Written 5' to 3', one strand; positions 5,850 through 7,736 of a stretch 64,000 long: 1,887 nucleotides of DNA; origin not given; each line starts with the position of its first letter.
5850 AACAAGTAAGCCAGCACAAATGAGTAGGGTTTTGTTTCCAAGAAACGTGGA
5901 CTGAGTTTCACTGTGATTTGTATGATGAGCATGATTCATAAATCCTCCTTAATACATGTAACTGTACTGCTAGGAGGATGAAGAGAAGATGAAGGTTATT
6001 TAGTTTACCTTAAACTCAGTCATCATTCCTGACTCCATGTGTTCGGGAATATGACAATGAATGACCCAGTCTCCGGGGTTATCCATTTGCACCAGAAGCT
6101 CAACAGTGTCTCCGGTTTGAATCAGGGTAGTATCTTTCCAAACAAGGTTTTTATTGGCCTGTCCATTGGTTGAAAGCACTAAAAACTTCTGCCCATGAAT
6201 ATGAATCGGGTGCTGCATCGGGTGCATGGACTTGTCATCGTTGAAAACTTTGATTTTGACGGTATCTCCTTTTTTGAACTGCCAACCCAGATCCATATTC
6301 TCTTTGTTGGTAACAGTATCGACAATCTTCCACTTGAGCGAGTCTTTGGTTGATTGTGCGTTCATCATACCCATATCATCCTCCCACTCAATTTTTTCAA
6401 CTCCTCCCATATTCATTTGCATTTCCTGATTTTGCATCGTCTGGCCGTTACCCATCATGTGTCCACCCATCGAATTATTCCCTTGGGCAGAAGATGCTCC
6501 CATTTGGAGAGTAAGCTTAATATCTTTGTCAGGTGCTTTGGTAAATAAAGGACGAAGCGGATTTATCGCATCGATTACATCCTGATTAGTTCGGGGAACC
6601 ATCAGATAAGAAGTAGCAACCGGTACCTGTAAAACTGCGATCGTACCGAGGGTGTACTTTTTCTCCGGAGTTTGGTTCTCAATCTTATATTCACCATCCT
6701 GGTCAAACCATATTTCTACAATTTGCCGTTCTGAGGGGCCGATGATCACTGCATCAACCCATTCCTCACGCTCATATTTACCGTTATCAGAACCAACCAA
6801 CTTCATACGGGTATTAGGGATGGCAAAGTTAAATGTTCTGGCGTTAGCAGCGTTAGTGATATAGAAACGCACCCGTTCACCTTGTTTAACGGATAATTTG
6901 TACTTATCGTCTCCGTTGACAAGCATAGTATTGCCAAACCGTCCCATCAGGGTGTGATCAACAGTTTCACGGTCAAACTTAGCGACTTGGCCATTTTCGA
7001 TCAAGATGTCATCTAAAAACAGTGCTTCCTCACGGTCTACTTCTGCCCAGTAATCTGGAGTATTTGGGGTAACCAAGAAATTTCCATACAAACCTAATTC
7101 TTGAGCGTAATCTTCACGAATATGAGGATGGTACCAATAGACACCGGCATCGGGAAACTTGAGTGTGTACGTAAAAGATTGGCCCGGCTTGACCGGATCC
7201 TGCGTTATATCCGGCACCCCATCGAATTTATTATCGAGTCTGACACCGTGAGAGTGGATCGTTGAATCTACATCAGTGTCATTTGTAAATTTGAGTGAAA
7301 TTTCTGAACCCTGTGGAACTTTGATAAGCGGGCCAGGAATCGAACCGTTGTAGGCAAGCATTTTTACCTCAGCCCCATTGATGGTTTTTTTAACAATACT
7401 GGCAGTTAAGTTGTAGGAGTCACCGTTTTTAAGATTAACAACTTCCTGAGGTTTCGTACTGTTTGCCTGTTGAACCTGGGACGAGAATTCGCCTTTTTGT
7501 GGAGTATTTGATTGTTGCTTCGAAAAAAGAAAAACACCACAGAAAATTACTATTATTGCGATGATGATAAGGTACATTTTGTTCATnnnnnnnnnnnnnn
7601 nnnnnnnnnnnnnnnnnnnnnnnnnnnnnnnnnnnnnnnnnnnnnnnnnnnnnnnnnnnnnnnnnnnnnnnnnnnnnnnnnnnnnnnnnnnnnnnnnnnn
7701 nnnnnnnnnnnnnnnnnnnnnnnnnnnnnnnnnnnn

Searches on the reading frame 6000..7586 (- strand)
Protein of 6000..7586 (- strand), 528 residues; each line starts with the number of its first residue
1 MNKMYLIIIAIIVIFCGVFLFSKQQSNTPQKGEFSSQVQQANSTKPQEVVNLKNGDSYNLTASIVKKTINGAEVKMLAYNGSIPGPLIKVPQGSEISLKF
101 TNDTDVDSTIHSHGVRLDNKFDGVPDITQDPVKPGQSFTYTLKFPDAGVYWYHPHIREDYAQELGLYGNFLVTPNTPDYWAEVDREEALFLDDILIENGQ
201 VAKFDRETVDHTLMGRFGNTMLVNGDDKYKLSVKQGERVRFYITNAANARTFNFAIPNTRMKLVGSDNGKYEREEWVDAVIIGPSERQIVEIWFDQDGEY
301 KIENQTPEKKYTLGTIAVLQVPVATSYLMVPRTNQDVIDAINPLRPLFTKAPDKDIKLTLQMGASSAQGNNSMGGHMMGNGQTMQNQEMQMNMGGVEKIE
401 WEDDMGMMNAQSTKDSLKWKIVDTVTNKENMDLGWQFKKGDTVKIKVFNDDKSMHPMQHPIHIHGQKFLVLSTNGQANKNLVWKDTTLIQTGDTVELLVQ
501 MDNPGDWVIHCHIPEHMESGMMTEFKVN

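Call 84: search_protein_families(library=pfam, proteins=[window:6000-7586:-], max_evalue=0.0001)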
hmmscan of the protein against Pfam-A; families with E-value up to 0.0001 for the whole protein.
window:6000-7586:- (528 aa): 5 families
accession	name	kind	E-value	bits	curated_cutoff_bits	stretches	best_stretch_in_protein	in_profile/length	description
PF07731.20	Cu-oxidase_2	-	3.2e-34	118.1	20.4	1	433-527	33-133/137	Multicopper oxidase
PF07732.21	Cu-oxidase_3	-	1.2e-30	106.4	21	1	69-175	9-117/119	Multicopper oxidase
PF00394.28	Cu-oxidase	-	5.8e-17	62.7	21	1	217-317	35-150/157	Multicopper oxidase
PF13473.12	Cupredoxin_1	-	4e-06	27.2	27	0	441-522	19-102/104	Cupredoxin-like domain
PF06525.17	SoxE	-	8.5e-05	22.5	21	0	475-525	89-136/149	Sulfocyanin (SoxE) domain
